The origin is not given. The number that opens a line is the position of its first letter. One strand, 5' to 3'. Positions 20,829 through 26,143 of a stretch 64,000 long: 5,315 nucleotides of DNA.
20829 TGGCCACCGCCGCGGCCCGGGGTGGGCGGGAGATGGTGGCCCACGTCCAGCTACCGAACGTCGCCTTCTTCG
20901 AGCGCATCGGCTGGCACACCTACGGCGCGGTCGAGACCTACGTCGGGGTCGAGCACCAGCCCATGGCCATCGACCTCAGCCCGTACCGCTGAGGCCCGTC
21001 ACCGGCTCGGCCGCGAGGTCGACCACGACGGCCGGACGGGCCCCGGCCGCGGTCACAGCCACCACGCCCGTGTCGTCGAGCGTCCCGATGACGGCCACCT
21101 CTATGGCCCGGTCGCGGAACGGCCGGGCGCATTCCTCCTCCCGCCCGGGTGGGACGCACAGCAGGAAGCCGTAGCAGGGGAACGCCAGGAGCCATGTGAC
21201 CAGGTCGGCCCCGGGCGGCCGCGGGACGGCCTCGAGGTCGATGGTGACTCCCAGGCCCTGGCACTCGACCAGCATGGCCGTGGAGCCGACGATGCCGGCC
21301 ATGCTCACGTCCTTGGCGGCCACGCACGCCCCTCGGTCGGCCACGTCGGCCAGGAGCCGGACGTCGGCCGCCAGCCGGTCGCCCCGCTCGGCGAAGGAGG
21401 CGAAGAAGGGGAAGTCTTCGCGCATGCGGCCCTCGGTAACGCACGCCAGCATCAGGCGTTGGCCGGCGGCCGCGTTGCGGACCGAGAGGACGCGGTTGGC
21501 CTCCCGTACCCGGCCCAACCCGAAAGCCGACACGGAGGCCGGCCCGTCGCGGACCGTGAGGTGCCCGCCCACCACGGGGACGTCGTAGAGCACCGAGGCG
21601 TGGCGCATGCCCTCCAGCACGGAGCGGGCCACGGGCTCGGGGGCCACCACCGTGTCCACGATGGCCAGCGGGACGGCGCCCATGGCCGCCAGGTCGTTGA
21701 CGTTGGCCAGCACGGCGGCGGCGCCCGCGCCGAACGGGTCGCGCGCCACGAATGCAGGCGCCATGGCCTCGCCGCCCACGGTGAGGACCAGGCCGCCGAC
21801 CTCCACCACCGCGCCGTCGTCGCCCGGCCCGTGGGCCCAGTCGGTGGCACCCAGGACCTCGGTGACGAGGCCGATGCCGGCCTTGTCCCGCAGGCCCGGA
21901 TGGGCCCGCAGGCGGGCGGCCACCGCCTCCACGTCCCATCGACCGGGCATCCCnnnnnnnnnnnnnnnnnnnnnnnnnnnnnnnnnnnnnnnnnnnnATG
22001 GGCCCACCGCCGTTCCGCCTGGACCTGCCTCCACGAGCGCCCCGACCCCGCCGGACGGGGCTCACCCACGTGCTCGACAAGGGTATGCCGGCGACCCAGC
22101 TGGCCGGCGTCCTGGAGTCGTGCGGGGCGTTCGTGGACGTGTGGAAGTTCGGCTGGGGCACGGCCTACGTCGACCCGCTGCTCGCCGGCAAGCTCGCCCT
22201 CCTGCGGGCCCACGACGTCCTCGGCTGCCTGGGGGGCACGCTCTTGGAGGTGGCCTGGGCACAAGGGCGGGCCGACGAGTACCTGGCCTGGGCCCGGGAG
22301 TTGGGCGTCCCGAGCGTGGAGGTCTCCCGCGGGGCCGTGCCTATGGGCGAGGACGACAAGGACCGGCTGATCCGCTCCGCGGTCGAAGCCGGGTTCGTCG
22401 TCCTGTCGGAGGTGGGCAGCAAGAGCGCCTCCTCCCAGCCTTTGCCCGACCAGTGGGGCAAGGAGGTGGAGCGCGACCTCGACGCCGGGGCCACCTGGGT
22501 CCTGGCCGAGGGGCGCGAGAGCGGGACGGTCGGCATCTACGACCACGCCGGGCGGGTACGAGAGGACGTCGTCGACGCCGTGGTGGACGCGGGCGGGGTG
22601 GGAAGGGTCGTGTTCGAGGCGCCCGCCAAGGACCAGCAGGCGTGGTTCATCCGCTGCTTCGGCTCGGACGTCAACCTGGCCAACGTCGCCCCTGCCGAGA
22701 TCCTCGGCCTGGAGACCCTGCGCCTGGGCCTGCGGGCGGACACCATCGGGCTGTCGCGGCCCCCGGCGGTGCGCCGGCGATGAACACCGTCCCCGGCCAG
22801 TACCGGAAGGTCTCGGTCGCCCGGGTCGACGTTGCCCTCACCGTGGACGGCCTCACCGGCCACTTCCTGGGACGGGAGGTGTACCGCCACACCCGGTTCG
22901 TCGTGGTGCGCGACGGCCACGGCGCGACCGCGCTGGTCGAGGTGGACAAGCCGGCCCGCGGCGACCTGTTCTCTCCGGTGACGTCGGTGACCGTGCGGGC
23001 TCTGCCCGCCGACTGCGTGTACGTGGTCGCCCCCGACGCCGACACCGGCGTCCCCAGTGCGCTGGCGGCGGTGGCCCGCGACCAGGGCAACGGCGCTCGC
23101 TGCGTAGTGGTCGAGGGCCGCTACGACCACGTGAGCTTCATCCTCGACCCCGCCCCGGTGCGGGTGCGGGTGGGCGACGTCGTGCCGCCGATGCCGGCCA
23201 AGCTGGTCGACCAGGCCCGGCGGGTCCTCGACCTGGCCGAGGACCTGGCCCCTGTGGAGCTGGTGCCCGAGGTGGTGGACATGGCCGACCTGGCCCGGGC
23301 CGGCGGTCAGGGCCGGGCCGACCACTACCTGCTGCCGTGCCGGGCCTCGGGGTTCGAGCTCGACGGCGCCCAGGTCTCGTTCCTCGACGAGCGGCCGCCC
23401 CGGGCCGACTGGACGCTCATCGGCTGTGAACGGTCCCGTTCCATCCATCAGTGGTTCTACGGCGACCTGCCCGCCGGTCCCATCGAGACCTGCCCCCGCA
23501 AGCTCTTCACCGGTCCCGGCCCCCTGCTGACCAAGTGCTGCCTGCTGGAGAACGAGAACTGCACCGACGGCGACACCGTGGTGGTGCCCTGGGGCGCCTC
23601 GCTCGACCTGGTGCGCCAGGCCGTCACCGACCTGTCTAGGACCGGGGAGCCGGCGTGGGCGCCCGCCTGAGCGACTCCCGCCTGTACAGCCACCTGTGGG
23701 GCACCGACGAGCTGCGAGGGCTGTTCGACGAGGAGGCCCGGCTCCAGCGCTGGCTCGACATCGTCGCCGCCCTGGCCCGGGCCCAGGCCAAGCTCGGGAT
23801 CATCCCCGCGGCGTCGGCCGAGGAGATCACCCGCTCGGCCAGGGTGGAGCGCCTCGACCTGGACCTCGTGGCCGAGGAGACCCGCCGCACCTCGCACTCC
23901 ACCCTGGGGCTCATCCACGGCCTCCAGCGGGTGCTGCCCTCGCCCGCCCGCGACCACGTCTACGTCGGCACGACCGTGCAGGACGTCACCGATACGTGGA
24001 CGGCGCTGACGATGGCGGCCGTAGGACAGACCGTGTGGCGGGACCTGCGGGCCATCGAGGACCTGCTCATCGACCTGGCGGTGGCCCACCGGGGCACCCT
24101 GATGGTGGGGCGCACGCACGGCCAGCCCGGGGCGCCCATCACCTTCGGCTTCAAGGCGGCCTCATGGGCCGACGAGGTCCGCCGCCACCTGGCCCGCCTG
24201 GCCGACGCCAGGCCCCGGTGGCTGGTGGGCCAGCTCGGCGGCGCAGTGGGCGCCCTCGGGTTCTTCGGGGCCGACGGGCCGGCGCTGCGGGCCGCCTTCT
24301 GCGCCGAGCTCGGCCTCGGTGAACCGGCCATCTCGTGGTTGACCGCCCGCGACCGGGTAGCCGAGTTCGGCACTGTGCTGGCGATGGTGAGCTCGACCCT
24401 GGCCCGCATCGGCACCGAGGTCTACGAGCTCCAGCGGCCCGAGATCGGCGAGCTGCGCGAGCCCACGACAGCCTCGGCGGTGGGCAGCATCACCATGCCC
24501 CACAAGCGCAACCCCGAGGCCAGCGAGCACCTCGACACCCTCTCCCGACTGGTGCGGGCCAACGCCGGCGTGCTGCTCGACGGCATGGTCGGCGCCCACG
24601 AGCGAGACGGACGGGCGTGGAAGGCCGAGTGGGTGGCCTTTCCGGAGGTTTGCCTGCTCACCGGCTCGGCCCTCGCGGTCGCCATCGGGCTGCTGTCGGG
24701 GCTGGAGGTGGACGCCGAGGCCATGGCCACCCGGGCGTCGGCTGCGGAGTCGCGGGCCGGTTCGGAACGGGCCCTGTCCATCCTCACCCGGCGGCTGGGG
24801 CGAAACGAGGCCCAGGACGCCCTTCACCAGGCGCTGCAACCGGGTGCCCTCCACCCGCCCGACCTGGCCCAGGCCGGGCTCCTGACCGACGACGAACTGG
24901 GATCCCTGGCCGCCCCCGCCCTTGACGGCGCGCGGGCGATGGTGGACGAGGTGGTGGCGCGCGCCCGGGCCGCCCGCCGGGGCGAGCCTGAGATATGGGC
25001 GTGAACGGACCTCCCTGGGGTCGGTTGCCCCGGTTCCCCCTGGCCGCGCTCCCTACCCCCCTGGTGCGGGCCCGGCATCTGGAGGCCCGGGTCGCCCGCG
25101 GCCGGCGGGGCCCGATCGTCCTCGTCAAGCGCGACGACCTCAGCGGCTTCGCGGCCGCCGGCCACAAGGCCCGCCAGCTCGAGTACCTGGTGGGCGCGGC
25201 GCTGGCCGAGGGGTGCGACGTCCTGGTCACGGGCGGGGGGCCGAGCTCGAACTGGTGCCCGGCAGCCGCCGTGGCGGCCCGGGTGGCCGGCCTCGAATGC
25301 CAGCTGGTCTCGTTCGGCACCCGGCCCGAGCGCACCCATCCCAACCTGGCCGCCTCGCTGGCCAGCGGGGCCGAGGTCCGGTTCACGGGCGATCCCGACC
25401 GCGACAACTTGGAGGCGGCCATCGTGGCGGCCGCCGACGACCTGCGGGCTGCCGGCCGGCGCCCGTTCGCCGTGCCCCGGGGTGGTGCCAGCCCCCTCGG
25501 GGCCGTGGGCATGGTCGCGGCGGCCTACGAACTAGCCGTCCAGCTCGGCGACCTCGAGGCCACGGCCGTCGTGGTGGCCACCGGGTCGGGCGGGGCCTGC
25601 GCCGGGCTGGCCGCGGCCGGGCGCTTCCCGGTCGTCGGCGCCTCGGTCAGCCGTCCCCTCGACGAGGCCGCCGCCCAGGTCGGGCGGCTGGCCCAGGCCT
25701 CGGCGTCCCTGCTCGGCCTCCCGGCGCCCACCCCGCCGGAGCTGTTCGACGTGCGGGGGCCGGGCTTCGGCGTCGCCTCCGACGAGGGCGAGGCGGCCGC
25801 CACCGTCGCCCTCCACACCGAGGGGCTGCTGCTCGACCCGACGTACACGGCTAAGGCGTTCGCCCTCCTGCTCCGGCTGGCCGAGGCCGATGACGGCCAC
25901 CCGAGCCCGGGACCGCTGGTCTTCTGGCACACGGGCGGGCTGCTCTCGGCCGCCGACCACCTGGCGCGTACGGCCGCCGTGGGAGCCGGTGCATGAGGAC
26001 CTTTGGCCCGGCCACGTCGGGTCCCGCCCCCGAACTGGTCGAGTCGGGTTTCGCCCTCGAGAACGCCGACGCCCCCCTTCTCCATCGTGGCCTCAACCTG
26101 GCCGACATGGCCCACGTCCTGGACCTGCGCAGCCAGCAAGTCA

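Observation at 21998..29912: Eight-gene, overlap-coupled operon: ComA-like, unknown Cys-rich protein, ASL-like lyase, PLP enzyme, ArgH-like lyase, DUF1116, DUF2877, small acidic protein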

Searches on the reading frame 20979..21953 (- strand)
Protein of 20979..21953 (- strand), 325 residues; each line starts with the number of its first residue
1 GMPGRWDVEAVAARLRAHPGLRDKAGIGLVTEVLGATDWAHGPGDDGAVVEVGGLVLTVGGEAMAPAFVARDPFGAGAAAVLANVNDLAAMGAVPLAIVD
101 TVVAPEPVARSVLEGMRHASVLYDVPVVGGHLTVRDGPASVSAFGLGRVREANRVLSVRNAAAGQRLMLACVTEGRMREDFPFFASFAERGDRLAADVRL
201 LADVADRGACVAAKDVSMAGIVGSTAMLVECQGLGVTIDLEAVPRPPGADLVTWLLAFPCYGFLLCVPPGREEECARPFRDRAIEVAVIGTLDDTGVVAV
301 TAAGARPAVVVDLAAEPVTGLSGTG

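Call 12: search_protein_families(library=pfam, proteins=[window:20979-21953:-], max_evalue=0.001)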
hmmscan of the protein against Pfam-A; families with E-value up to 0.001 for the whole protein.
window:20979-21953:- (325 aa): 2 families
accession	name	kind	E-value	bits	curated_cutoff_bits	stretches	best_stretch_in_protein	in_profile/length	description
PF00586.29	AIRS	-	3.2e-18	66.6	24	1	44-149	1-112/112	AIR synthase related protein, N-terminal domain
PF02769.27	AIRS_C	-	2.1e-12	47.9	23.1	1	197-300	50-153/156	AIR synthase related protein, C-terminal domain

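Call 21: search_protein_families(library=ncbifam, proteins=[window:20979-21953:-], max_evalue=0.001)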
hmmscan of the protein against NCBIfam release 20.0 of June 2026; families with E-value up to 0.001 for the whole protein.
window:20979-21953:- (325 aa): 13 families
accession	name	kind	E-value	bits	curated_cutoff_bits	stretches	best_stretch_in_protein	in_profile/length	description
TIGR04049.1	AIR_rel_sll0787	hypoth_equivalog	1.8e-76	257.2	321.3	1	10-320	3-317/318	sll0787 family AIR synthase-like protein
TIGR03267.1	methan_mark_2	hypoth_equivalog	6.8e-49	166.7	365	1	8-320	2-322/323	methanogenesis marker 2 protein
TIGR04050.1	MSMEG_0567_Cter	hypoth_equivalog_domain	6.3e-42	144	312.2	1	34-274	19-257/296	MSMEG_0567/sll0787 family protein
NF002290.1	PRK01213.1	equivalog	2.6e-16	59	648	2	202-316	238-350/723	phosphoribosylformylglycinamidine synthase subunit PurL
TIGR01736.1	FGAM_synth_II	equivalog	1.3e-15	56.8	525.75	2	43-173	417-563/718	phosphoribosylformylglycinamidine synthase subunit PurL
TIGR01379.1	thiL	equivalog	4e-13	49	184.15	1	34-245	14-238/320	thiamine-phosphate kinase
TIGR00476.1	selD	equivalog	5.4e-10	39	125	1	41-249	42-257/311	selenide, water dikinase SelD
NF004353.0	PRK05731.2-2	equivalog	7.1e-07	28.6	301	1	43-134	18-116/311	thiamine-phosphate kinase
TIGR02124.1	hypE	equivalog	9.1e-06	24.9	251.6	1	44-170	33-166/332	hydrogenase expression/formation protein HypE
NF004351.0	PRK05731.1-4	equivalog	1.2e-05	24.6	324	1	39-188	33-187/321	thiamine-phosphate kinase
NF010690.0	PRK14090.1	equivalog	1.9e-05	23.2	1047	1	70-244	75-263/601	phosphoribosylformylglycinamidine synthase subunit PurL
NF002098.0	PRK00943.1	equivalog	3.3e-05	23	299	0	69-244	73-256/347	selenide, water dikinase SelD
NF010705.0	PRK14105.1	equivalog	3.4e-05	22.9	291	1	40-169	43-173/345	selenide, water dikinase SelD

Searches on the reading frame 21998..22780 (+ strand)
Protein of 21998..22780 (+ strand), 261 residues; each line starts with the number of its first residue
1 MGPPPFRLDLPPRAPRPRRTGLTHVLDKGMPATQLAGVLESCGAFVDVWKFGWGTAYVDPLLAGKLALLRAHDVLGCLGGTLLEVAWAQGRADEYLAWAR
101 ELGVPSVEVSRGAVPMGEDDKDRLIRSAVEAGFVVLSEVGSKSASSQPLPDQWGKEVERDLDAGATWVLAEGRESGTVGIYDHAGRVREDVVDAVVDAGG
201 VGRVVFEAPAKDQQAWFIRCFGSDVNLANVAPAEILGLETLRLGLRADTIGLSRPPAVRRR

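Call 4: search_protein_families(library=pfam, proteins=[window:21998-22780:+], max_evalue=0.01)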
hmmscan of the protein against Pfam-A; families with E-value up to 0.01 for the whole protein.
window:21998-22780:+ (261 aa): 1 family
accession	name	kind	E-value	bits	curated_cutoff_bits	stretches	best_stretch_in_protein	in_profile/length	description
PF02679.21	ComA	-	3.5e-82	275.9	25.2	1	12-248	2-243/243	(2R)-phospho-3-sulfolactate synthase (ComA)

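Call 5: search_protein_families(library=ncbifam, proteins=[window:21998-22780:+], max_evalue=0.01)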
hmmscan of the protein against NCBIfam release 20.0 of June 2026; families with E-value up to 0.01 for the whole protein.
window:21998-22780:+ (261 aa): 1 family
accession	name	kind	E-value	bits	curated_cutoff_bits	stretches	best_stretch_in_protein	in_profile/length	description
TIGR03849.2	arch_ComA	equivalog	3.8e-74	249.1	280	1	16-250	2-240/241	phosphosulfolactate synthase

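Call 51: search_solved_structures(query=window:21998-22780:+, max_evalue=0.001, show_alignments=1)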
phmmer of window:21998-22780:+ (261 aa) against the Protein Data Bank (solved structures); distinct sequences matched with E-value up to 0.001: 4.
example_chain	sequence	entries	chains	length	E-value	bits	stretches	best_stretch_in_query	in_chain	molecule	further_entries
9cm1_0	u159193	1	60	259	6.2e-52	179.8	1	20-251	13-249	Phosphosulfolactate synthase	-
24fo_A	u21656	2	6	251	7.4e-51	176.2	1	20-251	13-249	Phosphosulfolactate synthase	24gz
1qwg_A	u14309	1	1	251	8.6e-51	176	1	20-251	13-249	(2R)-phospho-3-sulfolactate synthase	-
1u83_A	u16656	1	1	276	2e-48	168.2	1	6-252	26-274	Phosphosulfolactate synthase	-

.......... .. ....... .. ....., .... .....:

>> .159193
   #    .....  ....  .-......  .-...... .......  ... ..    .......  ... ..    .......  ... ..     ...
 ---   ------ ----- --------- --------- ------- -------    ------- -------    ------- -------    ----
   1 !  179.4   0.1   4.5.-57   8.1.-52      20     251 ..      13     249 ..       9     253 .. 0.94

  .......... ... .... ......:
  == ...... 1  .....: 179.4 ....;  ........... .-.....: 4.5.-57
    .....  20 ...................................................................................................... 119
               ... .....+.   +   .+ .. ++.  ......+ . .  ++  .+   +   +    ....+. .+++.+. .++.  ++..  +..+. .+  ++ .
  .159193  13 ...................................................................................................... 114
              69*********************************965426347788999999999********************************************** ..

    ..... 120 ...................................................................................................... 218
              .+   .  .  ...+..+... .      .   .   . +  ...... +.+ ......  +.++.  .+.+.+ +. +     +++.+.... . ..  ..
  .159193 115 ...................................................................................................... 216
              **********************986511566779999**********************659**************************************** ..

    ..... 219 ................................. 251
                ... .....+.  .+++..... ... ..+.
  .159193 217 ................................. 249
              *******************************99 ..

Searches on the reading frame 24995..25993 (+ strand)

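Call 4: search_protein_families(library=pfam, proteins=[window:24995-25993:+], max_evalue=0.01)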
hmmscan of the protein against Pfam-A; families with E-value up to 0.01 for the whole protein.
window:24995-25993:+ (333 aa): 1 family
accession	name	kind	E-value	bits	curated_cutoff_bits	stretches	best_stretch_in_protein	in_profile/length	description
PF00291.31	PALP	-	1.4e-30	107.1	35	1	18-314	5-295/295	Pyridoxal-phosphate dependent enzyme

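Call 5: search_protein_families(library=ncbifam, proteins=[window:24995-25993:+], max_evalue=0.01)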
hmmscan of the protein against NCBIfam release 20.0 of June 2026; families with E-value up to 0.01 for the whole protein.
window:24995-25993:+ (333 aa): 9 families
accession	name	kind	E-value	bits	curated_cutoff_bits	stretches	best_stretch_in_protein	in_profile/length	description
NF052537.1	CoM_syn_XcbE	exception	1.6e-69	234.6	450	1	10-316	5-317/322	coenzyme M biosynthesis enzyme XcbE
NF052482.1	sulfolyase_CuyA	equivalog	4.5e-54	183.5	450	1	10-316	5-321/332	D-cysteate sulfo-lyase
TIGR01275.1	ACC_deam_rel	subfamily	8.3e-49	166.6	289.4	1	16-319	3-314/321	pyridoxal phosphate-dependent enzymes, D-cysteine desulfhydrase family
NF003030.0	PRK03910.1-3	equivalog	5.9e-47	160.5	429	1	10-315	12-324/338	D-cysteine desulfhydrase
NF010646.0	PRK14045.1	equivalog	1.2e-41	143.1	550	1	38-317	34-316/329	1-aminocyclopropane-1-carboxylate deaminase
NF003032.0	PRK03910.1-5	equivalog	8.1e-41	140.3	469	1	11-317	10-321/330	D-cysteine desulfhydrase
NF003029.0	PRK03910.1-1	equivalog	4.8e-40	138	610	1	10-316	8-318/328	D-cysteine desulfhydrase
TIGR01274.1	ACC_deam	equivalog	2e-31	109.4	392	1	10-318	4-326/337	1-aminocyclopropane-1-carboxylate deaminase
NF058630.1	repair_Rv3395c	exception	0.0034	17.2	65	1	66-120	72-126/153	DnaE2-dependent mutagenesis accessory factor ImuA'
